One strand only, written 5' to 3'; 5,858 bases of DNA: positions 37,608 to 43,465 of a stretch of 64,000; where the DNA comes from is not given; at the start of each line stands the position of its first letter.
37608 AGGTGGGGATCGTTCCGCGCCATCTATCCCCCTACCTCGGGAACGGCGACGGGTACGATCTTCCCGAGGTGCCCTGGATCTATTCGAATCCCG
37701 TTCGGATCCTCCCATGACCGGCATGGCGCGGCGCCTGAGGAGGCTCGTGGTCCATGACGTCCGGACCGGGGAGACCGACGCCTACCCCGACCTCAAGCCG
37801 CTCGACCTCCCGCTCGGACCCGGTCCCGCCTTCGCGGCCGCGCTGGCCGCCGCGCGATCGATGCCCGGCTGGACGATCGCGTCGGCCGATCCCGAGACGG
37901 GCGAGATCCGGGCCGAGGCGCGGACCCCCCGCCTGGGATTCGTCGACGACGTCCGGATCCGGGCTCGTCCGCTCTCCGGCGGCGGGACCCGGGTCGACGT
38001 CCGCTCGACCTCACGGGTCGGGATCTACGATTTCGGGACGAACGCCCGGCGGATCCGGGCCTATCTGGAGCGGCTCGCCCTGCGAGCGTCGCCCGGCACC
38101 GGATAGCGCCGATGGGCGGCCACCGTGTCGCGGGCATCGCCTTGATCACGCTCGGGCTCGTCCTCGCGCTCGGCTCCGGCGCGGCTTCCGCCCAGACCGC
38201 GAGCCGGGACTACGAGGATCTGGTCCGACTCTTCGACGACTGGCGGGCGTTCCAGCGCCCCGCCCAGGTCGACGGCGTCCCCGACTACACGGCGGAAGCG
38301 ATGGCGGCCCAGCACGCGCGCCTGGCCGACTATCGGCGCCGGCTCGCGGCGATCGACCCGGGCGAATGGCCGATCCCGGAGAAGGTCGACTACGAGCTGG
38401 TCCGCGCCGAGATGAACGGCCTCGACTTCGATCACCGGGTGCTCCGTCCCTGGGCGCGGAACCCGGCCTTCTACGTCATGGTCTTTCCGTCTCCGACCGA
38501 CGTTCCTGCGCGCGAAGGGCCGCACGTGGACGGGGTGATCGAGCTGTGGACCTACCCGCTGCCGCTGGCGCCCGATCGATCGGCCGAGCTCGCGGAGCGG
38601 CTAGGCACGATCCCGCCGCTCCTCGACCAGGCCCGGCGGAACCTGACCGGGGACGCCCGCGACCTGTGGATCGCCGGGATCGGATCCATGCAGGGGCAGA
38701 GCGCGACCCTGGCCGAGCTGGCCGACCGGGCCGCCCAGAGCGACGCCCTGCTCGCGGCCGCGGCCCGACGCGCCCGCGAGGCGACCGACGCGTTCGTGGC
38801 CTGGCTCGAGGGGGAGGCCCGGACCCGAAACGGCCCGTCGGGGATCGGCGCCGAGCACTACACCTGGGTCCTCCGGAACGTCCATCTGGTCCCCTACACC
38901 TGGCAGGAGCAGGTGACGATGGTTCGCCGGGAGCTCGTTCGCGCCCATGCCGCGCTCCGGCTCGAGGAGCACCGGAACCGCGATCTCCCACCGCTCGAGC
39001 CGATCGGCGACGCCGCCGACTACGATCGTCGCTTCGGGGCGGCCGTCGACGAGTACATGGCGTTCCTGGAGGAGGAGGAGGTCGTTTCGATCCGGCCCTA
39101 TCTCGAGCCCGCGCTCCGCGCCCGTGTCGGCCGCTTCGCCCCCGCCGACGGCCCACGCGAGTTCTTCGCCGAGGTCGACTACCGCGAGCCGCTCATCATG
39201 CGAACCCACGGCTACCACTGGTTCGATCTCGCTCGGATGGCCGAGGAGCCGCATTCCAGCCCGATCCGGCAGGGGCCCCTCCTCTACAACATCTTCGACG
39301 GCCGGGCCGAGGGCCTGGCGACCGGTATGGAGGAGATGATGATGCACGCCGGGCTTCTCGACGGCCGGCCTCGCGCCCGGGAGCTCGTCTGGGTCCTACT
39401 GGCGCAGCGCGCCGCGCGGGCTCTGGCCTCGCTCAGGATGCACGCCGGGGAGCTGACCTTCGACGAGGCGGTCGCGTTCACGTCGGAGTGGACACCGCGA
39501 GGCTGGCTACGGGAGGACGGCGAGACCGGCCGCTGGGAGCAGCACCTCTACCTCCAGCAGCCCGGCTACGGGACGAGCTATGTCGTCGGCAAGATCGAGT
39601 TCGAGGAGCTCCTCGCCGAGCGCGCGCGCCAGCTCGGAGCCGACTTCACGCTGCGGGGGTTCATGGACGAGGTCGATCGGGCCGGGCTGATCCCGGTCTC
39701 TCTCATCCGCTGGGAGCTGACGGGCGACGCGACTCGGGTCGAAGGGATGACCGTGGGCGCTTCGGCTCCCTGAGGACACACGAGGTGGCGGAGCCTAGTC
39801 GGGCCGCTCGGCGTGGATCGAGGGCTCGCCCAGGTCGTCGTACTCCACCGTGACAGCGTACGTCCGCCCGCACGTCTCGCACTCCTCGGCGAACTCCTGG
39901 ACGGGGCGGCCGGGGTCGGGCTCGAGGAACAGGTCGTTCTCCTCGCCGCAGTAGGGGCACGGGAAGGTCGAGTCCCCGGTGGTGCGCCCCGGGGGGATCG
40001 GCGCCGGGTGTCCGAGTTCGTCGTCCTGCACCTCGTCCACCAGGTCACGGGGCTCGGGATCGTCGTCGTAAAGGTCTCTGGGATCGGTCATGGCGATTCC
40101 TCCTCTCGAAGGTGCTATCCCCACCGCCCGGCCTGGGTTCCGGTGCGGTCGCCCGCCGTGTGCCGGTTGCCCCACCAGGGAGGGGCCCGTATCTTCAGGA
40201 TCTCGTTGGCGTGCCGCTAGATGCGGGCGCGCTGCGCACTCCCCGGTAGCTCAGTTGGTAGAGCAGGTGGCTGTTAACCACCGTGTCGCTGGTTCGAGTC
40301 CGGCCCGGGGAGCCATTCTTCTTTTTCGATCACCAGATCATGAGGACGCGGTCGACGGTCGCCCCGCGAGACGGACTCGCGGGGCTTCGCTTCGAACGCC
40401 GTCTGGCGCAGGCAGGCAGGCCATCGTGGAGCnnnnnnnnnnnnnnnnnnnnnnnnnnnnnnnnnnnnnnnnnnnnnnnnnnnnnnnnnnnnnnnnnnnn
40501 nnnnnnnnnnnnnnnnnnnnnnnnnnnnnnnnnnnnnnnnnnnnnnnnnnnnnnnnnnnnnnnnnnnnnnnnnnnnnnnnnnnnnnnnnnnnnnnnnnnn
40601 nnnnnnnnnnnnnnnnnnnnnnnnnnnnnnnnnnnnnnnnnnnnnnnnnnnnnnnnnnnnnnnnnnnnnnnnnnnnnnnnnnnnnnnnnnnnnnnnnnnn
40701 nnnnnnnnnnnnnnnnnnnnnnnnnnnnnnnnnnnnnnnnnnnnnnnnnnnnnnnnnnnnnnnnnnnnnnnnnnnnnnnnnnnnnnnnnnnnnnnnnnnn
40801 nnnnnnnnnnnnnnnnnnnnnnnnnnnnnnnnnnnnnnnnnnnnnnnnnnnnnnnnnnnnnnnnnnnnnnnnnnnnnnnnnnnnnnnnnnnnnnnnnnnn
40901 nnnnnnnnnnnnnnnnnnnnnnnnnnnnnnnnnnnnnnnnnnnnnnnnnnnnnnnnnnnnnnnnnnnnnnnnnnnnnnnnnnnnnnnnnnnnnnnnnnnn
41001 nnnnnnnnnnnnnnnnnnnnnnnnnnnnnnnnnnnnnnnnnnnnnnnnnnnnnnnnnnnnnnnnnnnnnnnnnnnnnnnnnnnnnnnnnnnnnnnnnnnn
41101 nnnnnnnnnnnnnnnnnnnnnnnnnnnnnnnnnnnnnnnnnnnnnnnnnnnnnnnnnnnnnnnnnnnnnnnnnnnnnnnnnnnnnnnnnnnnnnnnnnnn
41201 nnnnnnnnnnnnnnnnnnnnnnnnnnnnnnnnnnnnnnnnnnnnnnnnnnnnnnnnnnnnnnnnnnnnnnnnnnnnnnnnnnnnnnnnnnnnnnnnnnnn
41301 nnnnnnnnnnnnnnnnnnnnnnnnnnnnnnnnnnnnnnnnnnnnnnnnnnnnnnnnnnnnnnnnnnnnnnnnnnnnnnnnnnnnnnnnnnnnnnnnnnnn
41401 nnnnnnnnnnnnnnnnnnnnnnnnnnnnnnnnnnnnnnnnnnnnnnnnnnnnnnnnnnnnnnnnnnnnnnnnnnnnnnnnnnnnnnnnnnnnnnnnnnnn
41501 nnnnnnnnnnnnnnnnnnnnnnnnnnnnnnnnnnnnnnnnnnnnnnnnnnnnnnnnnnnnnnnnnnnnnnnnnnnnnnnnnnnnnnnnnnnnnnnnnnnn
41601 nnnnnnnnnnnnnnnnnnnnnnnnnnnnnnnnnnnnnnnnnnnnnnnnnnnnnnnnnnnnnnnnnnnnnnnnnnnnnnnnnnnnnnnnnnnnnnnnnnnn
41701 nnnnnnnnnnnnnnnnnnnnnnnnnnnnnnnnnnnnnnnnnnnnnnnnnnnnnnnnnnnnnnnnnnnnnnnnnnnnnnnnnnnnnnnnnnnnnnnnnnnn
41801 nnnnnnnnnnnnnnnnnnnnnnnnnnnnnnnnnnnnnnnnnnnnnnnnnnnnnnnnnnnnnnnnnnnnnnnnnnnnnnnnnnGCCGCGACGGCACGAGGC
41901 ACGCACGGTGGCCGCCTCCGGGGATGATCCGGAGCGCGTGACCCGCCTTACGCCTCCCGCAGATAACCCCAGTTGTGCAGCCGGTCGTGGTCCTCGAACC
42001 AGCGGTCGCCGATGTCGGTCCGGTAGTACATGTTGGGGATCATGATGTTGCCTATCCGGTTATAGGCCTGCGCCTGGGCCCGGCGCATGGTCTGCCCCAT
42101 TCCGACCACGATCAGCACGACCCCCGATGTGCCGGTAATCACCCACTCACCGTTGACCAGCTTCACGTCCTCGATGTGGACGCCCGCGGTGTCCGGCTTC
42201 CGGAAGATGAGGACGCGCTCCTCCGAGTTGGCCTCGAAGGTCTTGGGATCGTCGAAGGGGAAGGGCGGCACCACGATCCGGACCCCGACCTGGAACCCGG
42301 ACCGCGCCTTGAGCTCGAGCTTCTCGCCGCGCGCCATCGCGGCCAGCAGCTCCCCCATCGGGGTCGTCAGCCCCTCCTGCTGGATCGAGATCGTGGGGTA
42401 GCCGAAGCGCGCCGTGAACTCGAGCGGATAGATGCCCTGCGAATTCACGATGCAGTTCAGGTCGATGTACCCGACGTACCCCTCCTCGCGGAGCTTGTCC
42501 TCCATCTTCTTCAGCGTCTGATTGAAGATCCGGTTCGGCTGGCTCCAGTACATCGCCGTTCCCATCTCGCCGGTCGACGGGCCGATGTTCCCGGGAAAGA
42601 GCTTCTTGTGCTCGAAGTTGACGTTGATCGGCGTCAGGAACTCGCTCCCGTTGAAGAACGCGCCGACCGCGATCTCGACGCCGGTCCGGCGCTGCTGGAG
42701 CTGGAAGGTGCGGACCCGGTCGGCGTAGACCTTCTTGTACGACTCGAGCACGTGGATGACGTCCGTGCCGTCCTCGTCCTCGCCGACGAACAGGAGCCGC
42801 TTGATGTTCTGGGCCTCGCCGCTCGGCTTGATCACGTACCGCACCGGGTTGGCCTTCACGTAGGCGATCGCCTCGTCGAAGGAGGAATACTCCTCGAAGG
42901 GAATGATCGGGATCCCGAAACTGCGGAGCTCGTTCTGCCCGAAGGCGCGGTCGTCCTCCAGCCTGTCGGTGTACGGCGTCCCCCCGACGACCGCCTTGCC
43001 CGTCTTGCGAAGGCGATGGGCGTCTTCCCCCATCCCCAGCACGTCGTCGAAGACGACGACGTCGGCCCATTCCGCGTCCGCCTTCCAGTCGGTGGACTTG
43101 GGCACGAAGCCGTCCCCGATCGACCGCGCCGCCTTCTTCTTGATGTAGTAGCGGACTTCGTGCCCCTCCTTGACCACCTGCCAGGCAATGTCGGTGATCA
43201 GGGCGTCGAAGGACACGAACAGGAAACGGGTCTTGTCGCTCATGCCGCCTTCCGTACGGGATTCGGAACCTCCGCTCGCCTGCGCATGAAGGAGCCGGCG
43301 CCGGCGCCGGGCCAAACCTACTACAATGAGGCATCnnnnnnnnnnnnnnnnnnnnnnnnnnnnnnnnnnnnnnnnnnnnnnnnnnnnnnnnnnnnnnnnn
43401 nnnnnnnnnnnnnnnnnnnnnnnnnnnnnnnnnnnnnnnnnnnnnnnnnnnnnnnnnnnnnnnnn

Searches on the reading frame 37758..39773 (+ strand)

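Call 28: search_protein_families(library=pfam, proteins=[window:37758-39773:+], max_evalue=0.0001)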
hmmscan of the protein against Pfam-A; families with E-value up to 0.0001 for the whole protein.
window:37758-39773:+ (671 aa): 1 family
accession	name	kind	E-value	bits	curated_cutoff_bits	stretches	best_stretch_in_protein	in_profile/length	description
PF05960.17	DUF885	-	2.9e-28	100.2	32.4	2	513-652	395-530/532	Bacterial protein of unknown function (DUF885)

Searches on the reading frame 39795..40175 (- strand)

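Call 28: search_protein_families(library=pfam, proteins=[window:39795-40175:-], max_evalue=0.0001)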
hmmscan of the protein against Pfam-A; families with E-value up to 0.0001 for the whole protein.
window:39795-40175:- (126 aa): 2 families
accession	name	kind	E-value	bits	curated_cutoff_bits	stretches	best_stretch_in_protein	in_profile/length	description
PF14255.11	Cys_rich_CPXG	-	1.4e-09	38.1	25.2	1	73-121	3-50/52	Cysteine-rich CPXCG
PF13913.12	zf-C2HC_2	-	8.1e-05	22.7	27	0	97-108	3-14/25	zinc-finger of a C2HC-type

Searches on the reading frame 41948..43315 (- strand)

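Call 28: search_protein_families(library=pfam, proteins=[window:41948-43315:-], max_evalue=0.0001)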
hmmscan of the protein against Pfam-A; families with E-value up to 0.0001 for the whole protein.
window:41948-43315:- (455 aa): 2 families
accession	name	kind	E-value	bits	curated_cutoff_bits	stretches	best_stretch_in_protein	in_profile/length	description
PF01071.24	GARS_A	-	1.8e-13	51.2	27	1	123-307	3-192/194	Phosphoribosylglycinamide synthetase, ATP-grasp (A) domain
PF02843.22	GARS_C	-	1e-09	39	34.8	1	383-438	39-92/92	Phosphoribosylglycinamide synthetase, C domain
